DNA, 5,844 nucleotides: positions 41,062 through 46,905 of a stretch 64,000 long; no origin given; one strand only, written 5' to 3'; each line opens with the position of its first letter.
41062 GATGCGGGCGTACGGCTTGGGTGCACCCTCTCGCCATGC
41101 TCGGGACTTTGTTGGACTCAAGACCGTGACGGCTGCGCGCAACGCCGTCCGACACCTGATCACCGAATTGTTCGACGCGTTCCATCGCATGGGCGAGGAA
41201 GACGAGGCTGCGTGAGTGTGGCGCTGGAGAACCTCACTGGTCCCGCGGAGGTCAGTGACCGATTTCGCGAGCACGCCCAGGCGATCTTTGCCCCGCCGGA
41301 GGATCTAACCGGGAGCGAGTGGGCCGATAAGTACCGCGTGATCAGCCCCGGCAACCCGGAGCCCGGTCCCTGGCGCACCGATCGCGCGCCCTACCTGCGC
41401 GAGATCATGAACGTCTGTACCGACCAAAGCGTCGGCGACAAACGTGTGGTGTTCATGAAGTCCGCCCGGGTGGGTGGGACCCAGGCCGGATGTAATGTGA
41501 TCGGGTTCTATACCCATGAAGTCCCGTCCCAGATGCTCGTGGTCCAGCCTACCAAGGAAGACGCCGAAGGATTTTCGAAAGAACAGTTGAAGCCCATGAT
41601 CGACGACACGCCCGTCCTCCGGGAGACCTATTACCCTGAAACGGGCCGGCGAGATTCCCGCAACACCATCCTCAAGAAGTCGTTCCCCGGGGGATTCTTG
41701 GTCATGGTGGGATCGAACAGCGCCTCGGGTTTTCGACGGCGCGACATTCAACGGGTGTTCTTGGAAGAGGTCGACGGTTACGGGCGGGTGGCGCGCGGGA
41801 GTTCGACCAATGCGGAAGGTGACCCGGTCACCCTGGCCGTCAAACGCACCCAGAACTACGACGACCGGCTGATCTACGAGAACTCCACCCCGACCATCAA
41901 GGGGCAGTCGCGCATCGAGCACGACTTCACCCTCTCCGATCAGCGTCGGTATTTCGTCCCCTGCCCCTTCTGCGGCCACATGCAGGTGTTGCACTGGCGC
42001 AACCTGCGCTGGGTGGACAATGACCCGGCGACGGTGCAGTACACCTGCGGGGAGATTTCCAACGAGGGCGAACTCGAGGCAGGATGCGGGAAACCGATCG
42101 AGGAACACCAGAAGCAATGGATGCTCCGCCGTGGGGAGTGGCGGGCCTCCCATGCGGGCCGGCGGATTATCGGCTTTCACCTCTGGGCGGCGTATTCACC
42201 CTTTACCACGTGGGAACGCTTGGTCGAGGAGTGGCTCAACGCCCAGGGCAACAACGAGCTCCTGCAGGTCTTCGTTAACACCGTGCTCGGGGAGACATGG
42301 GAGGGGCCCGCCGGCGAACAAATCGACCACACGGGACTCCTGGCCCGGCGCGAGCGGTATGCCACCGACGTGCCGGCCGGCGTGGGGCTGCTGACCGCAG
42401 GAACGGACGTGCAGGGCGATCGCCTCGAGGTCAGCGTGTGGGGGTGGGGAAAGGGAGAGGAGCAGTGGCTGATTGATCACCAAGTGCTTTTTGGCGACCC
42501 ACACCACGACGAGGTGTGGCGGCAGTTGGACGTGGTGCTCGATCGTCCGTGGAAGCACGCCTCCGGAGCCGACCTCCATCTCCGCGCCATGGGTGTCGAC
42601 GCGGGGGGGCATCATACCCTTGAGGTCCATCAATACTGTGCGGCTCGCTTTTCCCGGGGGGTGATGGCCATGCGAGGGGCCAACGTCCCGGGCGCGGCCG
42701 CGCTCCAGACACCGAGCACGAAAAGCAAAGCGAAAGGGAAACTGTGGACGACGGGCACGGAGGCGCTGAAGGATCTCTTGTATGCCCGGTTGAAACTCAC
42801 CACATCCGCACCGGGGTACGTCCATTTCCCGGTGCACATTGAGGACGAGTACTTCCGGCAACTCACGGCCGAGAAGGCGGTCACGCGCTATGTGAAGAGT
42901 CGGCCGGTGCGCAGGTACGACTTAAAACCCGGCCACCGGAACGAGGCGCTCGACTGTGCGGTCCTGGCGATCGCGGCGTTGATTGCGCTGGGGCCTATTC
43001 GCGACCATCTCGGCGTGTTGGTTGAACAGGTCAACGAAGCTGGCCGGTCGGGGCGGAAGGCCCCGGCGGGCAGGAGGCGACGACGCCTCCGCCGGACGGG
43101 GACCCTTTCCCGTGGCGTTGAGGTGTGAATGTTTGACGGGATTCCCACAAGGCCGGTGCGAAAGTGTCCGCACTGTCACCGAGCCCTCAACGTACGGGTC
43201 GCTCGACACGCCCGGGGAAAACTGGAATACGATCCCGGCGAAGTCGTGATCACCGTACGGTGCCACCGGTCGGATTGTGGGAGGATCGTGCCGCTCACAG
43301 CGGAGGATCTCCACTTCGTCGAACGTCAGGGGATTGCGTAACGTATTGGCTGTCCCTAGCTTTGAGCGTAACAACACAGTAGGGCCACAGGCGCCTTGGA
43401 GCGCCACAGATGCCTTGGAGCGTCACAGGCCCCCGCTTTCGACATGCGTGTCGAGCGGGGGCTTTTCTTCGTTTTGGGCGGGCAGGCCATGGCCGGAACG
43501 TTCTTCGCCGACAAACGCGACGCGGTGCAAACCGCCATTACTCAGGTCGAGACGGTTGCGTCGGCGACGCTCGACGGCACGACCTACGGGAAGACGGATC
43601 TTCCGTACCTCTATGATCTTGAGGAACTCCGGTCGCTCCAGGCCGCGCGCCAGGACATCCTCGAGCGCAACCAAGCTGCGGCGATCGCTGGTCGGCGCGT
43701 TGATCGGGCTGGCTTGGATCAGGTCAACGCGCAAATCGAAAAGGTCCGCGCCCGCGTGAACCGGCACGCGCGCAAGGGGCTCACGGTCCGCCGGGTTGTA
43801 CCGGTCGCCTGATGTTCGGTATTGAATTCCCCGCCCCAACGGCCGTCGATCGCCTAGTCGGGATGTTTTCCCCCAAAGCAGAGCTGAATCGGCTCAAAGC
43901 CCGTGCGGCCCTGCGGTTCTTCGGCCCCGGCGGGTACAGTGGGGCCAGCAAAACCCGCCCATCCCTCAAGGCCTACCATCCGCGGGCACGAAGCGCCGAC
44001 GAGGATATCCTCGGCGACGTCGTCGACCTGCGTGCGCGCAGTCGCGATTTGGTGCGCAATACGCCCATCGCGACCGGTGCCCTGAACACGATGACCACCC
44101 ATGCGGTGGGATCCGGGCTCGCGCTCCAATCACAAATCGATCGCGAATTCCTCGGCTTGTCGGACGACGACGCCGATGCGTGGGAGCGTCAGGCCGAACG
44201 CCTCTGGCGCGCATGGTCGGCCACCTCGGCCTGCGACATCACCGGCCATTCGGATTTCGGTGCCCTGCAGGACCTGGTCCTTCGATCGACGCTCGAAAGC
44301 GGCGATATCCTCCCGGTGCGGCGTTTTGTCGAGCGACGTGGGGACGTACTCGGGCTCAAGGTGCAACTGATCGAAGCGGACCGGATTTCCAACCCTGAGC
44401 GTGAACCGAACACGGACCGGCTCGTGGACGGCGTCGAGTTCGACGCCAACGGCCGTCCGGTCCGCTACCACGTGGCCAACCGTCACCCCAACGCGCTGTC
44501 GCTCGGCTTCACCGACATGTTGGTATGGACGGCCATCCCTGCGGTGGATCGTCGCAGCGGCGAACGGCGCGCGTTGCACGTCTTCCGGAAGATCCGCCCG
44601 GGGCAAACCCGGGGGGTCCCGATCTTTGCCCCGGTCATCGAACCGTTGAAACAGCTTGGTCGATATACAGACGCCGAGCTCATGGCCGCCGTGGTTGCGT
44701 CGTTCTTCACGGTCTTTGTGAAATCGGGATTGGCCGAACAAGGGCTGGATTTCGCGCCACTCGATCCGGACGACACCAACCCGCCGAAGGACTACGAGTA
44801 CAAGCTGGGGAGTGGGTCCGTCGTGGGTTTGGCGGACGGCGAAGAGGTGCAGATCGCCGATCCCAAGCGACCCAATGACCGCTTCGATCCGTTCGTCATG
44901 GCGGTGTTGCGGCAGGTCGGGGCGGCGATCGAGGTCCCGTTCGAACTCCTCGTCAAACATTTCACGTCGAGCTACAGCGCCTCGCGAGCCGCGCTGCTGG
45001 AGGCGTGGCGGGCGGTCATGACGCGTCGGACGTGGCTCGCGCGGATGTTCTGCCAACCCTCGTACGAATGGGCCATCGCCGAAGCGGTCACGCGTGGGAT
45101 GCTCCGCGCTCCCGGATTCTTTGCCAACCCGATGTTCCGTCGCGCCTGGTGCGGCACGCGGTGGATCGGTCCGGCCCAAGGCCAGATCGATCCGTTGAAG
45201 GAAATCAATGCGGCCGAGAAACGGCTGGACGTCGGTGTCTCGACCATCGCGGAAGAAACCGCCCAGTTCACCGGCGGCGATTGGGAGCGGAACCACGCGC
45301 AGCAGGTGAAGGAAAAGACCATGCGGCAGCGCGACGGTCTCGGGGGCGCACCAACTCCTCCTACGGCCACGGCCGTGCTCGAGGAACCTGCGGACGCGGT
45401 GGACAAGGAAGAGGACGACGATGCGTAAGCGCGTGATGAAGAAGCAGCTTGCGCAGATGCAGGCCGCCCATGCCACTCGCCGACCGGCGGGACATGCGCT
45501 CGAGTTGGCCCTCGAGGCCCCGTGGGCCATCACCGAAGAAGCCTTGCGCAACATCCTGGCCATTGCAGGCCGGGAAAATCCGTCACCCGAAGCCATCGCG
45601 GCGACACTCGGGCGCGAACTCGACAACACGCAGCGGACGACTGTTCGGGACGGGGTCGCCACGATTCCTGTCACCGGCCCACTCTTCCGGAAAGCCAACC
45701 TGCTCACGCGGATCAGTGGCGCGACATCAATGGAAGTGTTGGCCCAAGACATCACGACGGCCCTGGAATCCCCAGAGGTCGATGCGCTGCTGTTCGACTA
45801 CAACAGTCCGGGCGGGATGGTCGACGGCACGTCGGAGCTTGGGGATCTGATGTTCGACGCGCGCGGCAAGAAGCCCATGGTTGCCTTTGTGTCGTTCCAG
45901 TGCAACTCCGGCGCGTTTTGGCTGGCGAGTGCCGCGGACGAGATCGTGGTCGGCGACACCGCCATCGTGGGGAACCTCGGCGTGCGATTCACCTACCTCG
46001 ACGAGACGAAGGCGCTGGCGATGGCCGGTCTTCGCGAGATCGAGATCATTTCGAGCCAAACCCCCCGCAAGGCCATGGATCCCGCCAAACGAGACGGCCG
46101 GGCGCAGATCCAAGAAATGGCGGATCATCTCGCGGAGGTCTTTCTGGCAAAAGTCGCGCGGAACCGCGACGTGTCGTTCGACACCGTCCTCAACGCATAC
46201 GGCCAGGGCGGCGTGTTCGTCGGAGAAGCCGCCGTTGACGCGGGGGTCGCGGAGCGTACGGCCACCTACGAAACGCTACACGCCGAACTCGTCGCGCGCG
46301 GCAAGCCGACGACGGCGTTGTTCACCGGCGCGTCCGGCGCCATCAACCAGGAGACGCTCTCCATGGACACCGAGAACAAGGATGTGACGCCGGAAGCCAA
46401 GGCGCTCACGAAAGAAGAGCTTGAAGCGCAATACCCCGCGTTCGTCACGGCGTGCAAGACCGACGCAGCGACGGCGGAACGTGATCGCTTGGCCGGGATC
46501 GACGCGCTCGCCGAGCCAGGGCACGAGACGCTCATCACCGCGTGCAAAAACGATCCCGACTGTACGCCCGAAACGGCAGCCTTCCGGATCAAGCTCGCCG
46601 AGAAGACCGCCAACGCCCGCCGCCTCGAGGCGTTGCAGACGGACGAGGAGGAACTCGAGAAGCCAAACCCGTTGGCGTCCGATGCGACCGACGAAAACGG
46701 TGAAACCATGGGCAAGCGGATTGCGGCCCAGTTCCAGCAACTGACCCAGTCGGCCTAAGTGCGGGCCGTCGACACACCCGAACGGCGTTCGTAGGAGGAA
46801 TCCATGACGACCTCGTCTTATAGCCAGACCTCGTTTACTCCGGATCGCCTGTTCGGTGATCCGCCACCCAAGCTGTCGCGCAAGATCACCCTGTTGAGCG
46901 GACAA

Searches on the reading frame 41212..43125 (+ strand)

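Call 44: search_protein_families(library=pfam, proteins=[window:41212-43125:+], max_evalue=0.001)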
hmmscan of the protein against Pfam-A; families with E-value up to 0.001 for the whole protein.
window:41212-43125:+ (638 aa): 2 families
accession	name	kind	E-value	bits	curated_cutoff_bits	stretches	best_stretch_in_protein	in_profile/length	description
PF20454.4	GpA_nuclease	-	1.7e-94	316.8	22.5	1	320-595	2-289/294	Terminase large subunit gpA, endonuclease domain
PF05876.18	GpA_ATPase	-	1.1e-77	261.5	25.6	1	50-310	3-247/247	Phage terminase large subunit gpA, ATPase domain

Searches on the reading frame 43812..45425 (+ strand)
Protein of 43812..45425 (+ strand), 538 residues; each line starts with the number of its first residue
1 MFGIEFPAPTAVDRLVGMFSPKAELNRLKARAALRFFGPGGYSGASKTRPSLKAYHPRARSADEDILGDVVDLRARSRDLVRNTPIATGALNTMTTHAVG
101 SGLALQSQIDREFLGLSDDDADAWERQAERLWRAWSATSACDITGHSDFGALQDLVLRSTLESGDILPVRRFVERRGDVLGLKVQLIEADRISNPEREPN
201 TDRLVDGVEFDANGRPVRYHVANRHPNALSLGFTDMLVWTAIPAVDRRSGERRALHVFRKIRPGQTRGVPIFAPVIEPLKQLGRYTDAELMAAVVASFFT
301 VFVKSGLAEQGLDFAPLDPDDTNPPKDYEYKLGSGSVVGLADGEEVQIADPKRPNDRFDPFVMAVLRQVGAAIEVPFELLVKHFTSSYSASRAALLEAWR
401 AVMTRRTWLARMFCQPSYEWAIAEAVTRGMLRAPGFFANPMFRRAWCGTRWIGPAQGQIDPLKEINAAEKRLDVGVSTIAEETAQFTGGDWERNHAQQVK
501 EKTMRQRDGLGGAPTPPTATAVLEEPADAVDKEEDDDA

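Call 44: search_protein_families(library=pfam, proteins=[window:43812-45425:+], max_evalue=0.001)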
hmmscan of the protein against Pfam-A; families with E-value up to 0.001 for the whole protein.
window:43812-45425:+ (538 aa): 1 family
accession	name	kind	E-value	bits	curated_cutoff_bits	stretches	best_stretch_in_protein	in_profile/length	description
PF05136.18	Phage_portal_2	-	1.5e-108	363.6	32.9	1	51-406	4-354/354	Phage portal protein, lambda family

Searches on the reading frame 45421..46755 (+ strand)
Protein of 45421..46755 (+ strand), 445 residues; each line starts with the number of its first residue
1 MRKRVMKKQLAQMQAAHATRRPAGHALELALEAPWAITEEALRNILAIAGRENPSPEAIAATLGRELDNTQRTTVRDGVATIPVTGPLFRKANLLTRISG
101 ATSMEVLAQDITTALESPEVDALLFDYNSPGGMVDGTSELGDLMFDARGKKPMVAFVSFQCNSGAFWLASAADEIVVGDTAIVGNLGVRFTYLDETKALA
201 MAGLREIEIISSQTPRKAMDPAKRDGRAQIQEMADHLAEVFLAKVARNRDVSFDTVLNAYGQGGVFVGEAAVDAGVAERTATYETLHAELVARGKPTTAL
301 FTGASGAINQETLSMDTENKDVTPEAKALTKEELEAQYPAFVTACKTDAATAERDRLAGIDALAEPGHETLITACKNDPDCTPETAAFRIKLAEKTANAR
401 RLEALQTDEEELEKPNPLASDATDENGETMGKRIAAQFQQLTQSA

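Call 44: search_protein_families(library=pfam, proteins=[window:45421-46755:+], max_evalue=0.001)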
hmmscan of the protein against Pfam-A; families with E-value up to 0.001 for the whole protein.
window:45421-46755:+ (445 aa): 2 families
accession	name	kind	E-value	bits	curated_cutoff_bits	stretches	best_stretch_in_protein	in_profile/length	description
PF01343.23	Peptidase_S49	-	6.1e-20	72.2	24.9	1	149-290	5-147/154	Peptidase family S49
PF25145.1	NfeD1b_N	-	6.9e-07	29.5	40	1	108-187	20-96/189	NfeD1b, N-terminal domain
